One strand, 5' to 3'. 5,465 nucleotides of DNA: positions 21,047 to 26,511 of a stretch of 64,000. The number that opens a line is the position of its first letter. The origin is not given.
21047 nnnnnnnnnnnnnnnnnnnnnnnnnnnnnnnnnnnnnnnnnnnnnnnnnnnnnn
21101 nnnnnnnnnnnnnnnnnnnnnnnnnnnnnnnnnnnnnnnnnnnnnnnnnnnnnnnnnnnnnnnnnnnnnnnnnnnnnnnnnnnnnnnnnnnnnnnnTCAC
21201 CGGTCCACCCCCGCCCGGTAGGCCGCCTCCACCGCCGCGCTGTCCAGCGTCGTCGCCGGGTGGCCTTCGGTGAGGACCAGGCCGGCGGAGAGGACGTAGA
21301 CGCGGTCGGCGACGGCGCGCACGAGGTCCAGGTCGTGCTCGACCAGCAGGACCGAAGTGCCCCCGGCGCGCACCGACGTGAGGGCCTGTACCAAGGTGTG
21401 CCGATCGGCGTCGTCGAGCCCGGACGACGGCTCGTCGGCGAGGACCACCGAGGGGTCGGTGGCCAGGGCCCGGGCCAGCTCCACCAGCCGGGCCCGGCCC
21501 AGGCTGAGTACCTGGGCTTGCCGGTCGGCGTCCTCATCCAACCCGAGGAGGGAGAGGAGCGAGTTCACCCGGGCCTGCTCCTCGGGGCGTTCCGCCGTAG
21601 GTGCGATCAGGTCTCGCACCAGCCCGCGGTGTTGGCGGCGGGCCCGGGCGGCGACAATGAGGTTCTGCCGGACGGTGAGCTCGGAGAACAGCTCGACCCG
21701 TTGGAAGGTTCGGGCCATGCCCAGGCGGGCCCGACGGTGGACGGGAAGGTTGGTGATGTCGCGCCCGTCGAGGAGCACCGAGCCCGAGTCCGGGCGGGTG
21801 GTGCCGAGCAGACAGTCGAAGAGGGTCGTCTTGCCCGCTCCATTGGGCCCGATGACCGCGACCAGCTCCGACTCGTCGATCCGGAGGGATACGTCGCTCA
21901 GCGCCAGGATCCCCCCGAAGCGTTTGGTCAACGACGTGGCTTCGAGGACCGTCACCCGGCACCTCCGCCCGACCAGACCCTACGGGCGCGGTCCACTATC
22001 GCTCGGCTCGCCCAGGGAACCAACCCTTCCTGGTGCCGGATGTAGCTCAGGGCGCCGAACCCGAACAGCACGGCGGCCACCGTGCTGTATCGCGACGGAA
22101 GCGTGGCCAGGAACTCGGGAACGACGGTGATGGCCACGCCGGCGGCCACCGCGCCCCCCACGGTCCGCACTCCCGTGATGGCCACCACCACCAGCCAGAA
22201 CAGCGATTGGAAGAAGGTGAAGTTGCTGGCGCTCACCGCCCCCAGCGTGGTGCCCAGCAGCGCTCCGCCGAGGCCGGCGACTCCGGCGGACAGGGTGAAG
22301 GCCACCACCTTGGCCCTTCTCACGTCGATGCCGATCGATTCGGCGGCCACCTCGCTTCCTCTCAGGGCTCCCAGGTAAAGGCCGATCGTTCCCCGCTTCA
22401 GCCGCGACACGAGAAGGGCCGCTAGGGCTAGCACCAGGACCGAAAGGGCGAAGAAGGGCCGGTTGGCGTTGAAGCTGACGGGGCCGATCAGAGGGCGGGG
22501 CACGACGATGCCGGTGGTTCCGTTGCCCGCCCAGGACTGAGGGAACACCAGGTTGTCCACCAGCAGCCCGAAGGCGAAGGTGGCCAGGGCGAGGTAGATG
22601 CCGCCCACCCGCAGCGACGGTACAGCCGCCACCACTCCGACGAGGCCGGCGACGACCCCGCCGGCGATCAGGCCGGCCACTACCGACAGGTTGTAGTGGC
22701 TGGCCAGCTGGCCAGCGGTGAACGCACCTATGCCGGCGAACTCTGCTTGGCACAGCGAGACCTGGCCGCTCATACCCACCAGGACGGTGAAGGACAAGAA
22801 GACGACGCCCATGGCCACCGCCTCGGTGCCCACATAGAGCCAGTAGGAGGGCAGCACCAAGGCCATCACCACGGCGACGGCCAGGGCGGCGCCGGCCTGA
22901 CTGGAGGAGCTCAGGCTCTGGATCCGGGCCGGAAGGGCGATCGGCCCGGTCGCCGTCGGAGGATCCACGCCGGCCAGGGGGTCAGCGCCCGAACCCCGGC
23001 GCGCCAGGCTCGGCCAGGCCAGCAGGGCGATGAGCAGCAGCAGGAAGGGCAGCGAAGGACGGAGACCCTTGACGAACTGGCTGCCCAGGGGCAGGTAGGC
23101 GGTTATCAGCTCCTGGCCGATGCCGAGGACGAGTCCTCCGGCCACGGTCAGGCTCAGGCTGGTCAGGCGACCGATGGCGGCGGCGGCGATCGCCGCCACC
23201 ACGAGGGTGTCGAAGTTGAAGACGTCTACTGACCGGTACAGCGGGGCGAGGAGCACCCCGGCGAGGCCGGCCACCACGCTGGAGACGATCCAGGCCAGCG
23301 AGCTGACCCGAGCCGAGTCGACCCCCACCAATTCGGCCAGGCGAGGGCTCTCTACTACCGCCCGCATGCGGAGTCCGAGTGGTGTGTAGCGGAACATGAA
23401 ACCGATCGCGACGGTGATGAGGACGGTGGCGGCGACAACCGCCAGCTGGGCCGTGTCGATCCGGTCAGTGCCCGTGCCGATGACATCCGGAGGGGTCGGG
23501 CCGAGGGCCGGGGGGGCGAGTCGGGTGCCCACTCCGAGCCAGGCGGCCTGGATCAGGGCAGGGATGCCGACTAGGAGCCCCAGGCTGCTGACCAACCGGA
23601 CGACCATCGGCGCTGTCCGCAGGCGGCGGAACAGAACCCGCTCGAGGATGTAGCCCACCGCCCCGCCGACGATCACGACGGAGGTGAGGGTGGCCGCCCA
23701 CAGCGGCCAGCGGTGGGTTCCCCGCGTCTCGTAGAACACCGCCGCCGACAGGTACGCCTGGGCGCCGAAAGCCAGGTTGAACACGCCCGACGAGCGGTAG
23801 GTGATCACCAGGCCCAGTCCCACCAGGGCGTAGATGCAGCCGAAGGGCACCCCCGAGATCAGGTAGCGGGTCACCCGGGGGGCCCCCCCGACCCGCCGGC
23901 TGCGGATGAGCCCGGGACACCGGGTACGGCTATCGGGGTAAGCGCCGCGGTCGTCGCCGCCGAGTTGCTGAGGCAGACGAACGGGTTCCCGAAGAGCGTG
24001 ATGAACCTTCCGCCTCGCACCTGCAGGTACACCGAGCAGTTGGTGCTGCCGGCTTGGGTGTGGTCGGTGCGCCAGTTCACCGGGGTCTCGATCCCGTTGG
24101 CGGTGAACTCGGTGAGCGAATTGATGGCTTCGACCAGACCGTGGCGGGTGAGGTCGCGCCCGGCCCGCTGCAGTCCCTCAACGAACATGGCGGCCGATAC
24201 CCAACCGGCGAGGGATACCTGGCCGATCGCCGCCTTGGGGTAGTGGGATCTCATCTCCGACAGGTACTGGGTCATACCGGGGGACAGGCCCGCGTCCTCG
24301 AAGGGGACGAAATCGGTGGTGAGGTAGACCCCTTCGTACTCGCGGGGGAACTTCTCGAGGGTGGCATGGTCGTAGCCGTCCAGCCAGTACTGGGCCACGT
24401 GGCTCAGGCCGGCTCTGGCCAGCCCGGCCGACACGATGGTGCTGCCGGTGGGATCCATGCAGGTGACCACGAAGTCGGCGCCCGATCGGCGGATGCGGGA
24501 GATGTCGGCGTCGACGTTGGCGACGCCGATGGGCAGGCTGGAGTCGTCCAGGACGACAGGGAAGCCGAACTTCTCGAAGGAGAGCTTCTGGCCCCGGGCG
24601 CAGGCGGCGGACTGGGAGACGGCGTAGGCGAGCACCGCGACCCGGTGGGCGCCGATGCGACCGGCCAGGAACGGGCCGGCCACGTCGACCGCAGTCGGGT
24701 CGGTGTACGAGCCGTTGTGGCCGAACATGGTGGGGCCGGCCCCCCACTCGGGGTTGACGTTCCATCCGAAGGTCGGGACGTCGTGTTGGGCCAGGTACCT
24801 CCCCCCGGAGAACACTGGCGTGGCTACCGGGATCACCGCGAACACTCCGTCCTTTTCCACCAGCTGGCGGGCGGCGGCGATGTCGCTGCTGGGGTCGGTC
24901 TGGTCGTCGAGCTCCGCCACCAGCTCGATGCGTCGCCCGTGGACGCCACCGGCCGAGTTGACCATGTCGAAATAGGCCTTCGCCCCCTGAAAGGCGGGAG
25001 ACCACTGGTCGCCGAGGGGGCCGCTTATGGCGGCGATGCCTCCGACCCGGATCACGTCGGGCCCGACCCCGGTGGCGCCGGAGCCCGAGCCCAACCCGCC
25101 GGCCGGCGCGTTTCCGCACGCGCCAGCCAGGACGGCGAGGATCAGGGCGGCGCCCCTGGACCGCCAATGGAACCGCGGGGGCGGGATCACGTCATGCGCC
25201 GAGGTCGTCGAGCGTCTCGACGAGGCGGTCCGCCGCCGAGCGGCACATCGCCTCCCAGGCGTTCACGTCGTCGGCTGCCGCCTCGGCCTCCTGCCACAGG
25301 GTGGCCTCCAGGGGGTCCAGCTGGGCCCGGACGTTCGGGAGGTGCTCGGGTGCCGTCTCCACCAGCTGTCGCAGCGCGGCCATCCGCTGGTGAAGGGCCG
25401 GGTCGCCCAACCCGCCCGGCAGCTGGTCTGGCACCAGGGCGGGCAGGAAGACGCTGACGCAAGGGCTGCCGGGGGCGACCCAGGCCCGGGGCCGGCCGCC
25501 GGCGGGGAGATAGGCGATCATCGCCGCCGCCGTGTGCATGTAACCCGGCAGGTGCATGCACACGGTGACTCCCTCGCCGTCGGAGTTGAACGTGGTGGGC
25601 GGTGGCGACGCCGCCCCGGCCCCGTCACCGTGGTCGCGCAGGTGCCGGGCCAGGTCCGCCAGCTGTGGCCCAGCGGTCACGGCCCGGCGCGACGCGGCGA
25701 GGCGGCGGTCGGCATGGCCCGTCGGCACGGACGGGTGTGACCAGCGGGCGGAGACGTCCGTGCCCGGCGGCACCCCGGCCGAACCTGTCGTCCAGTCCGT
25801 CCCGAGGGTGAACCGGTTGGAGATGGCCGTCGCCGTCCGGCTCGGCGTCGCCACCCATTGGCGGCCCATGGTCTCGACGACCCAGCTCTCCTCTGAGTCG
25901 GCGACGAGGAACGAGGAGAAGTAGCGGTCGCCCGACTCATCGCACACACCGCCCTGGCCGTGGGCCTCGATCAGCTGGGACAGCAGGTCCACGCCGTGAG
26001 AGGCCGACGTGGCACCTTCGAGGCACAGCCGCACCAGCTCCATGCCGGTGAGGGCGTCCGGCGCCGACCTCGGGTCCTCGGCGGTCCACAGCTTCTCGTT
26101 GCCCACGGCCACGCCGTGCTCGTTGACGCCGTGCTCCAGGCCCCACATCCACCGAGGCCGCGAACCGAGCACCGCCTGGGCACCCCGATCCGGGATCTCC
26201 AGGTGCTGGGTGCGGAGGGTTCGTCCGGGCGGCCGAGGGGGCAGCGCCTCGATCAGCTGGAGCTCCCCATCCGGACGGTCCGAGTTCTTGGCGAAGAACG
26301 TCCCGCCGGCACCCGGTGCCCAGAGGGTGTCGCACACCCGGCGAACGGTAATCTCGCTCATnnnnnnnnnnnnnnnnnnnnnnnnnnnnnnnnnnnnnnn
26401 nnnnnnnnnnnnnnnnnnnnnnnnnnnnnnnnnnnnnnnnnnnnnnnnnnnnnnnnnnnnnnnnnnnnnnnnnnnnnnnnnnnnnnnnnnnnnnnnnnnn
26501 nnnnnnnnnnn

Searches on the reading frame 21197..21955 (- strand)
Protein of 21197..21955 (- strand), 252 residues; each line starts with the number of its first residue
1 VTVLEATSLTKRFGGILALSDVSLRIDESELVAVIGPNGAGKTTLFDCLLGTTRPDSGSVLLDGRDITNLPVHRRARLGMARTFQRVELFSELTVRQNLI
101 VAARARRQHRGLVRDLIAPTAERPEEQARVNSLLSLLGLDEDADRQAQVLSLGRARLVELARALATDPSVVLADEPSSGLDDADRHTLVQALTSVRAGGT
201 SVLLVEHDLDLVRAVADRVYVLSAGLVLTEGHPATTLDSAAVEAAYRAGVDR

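Call 11: search_protein_families(library=pfam, proteins=[window:21197-21955:-], max_evalue=0.01)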
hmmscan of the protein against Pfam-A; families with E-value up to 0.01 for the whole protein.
window:21197-21955:- (252 aa): 7 families
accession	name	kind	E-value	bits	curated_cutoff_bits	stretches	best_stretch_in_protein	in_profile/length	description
PF00005.33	ABC_tran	-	3.7e-32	112.2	25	1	19-177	1-136/137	ABC transporter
PF13304.12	AAA_21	-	7e-09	36.6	27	1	31-50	1-20/304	AAA domain, putative AbiEii toxin, Type IV TA system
PF13476.12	AAA_23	-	2.9e-05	25.2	27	1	28-50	18-40/201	AAA domain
PF13191.12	AAA_16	-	0.0001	23.3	32.6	1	26-204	21-166/167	AAA ATPase domain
PF02463.25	SMC_N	-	0.00013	22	40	1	29-197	24-188/220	RecF/RecN/SMC N terminal domain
PF13555.12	AAA_29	-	0.00026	21.1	27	1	22-49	15-42/61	P-loop containing region of AAA domain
PF13401.12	AAA_22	-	0.0015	19.3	27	0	30-175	6-92/130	AAA domain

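Call 12: search_protein_families(library=ncbifam, proteins=[window:21197-21955:-], max_evalue=0.01)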
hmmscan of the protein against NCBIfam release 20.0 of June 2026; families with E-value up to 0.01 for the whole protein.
window:21197-21955:- (252 aa): 193 families (the best 25 are shown)
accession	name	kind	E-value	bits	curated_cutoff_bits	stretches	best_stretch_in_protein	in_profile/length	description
NF008449.1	PRK11300.1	equivalog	6.3e-62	209.1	362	1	2-246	4-251/255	high-affinity branched-chain amino acid ABC transporter ATP-binding protein LivG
TIGR03411.1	urea_trans_UrtD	equivalog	2.1e-58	197.8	304.1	1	3-236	2-229/242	urea ABC transporter ATP-binding protein UrtD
TIGR04406.1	LPS_export_lptB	equivalog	2.9e-48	164.3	240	1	4-246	2-232/239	LPS export ABC transporter ATP-binding protein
TIGR01188.1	drrA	subfamily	4.4e-41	141.1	312.45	1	11-234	1-209/302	daunorubicin resistance ABC transporter, ATP-binding protein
TIGR03265.1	PhnT2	equivalog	3.2e-40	138.4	457.7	1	3-235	4-221/353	putative 2-aminoethylphosphonate ABC transporter ATP-binding protein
NF008144.0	PRK10895.1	equivalog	3.3e-39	134.8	381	1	1-246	1-234/241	LPS export ABC transporter ATP-binding protein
TIGR00968.1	3a0106s01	subfamily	9.2e-39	133.4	342.75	1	8-240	5-222/237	sulfate ABC transporter ATP-binding protein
TIGR03410.1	urea_trans_UrtE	equivalog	1.3e-38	132.8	285.8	1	4-242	1-224/230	urea ABC transporter ATP-binding subunit UrtE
NF041861.1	YtfR_transport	equivalog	1.2e-37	129.5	850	1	3-229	1-217/492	galactofuranose ABC transporter, ATP-binding protein YtfR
TIGR03864.1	PQQ_ABC_ATP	hypoth_equivalog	1.8e-37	129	302.25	1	4-247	2-233/236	ABC transporter, ATP-binding subunit, PQQ-dependent alcohol dehydrogenase system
TIGR02673.1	FtsE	equivalog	1.9e-37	129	264.85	1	7-225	5-213/214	cell division ATP-binding protein FtsE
TIGR02315.1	ABC_phnC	equivalog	2.7e-37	128.5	266.1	1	4-246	2-242/243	phosphonate ABC transporter ATP-binding protein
NF010068.0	PRK13548.1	equivalog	3.8e-37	127.8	261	1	2-249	4-243/261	heme ABC transporter ATP-binding protein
NF008442.0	PRK11288.1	equivalog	1.2e-35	122.8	689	1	3-229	7-223/504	L-arabinose ABC transporter ATP-binding protein AraG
NF010060.0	PRK13537.1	equivalog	1.9e-35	122.3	521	1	3-239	15-236/314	nodulation factor ABC transporter ATP-binding protein NodI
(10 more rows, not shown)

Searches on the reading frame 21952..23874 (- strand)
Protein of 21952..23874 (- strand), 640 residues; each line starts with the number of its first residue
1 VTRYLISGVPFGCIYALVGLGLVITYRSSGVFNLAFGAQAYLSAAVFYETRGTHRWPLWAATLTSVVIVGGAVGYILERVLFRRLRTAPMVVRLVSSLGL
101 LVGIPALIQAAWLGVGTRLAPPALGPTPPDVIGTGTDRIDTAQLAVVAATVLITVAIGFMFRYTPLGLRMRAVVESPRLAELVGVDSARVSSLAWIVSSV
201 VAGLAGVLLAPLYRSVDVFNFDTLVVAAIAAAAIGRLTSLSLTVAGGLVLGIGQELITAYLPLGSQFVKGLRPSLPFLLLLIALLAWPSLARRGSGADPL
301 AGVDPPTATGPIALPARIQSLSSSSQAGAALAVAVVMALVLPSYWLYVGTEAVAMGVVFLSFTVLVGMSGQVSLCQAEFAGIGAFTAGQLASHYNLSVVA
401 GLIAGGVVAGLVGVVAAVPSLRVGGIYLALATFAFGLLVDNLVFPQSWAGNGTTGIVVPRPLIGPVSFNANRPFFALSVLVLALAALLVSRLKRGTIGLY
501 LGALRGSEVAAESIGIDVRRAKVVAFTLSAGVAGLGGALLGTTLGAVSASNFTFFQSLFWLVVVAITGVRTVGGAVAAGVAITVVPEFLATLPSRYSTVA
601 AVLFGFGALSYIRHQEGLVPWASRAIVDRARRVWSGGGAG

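Call 11: search_protein_families(library=pfam, proteins=[window:21952-23874:-], max_evalue=0.01)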
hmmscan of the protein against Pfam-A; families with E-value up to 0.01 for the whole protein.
window:21952-23874:- (640 aa): 1 family
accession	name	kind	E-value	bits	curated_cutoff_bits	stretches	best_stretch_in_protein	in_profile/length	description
PF02653.21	BPD_transp_2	-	5.1e-55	186.9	26.8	2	11-281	8-266/269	Branched-chain amino acid transport system / permease component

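Call 12: search_protein_families(library=ncbifam, proteins=[window:21952-23874:-], max_evalue=0.01)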
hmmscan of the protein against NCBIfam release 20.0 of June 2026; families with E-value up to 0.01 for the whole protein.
window:21952-23874:- (640 aa): 10 families
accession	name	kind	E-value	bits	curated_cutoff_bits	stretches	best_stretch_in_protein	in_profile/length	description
TIGR03409.1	urea_trans_UrtB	equivalog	1.4e-31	110.3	250.3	2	5-259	4-259/291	urea ABC transporter permease subunit UrtB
NF008011.0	PRK10740.1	equivalog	3.8e-23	82.6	379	1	5-286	12-294/308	high-affinity branched-chain amino acid ABC transporter permease LivH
NF008450.0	PRK11301.1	subfamily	2e-22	80.2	366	2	477-620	266-407/418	high-affinity branched-chain amino acid ABC transporter permease LivM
TIGR03408.1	urea_trans_UrtC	equivalog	8.1e-21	75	296.2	1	392-604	86-299/313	urea ABC transporter permease subunit UrtC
TIGR03622.1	urea_t_UrtB_arc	equivalog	1.8e-18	66.8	374.25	2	16-252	15-243/284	urea ABC transporter, permease protein UrtB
TIGR03727.1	urea_t_UrtC_arc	equivalog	2.8e-08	33.1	575.55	1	329-633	34-352/369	urea ABC transporter, permease protein UrtC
NF047928.1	ABC_B6_perm_1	equivalog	5e-06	25.9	465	1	16-287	25-292/311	putative B6 ABC transporter permease subunit 1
NF008630.0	PRK11618.1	equivalog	0.00033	20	363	1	17-252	50-273/331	galactofuranose ABC transporter, permease protein YjfF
NF008441.0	PRK11285.1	equivalog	0.0025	17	378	1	147-253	182-294/333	L-arabinose ABC transporter permease AraH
NF047929.1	ABC_B6_perm_2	equivalog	0.0034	16.6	400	0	17-207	58-247/337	putative B6 ABC transporter permease subunit 2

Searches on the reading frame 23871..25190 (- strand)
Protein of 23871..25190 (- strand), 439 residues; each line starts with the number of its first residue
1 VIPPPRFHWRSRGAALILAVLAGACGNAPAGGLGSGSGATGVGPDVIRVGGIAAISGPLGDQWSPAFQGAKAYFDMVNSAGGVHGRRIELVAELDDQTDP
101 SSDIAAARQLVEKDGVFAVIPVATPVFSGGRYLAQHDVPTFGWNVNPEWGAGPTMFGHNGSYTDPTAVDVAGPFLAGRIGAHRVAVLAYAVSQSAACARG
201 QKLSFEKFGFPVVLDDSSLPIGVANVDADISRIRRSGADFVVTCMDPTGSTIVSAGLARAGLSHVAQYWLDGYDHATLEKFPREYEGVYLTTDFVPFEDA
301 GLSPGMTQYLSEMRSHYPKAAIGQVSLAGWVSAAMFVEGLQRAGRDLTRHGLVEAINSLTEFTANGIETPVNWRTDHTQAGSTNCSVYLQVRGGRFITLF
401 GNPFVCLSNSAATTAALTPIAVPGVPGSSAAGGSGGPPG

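Call 60: search_protein_families(library=pfam, proteins=[window:23871-25190:-], max_evalue=0.00001)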
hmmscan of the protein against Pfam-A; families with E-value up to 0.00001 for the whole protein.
window:23871-25190:- (439 aa): 1 family
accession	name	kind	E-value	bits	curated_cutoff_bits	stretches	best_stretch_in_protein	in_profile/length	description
PF13458.12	Peripla_BP_6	-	1.6e-57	196.1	31.7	1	47-391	2-338/343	Periplasmic binding protein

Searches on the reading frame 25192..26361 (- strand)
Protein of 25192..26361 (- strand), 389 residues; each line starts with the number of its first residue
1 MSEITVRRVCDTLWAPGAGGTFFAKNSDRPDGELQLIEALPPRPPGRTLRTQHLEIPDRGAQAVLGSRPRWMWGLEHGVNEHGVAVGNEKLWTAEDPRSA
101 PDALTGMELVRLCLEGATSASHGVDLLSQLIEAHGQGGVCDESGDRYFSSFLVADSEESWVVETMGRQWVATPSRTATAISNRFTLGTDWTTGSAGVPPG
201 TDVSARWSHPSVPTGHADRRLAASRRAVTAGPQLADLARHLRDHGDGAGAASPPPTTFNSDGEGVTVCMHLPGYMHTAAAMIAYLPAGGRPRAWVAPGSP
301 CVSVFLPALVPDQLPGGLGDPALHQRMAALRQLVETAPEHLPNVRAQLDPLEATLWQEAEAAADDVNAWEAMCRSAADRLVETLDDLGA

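Call 60: search_protein_families(library=pfam, proteins=[window:25192-26361:-], max_evalue=0.00001)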
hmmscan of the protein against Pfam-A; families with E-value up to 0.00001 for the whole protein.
window:25192-26361:- (389 aa): 1 family
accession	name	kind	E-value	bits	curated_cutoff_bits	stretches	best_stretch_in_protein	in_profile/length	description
PF03577.20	Peptidase_C69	-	1.5e-06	27.9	23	1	78-173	82-177/402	Peptidase family C69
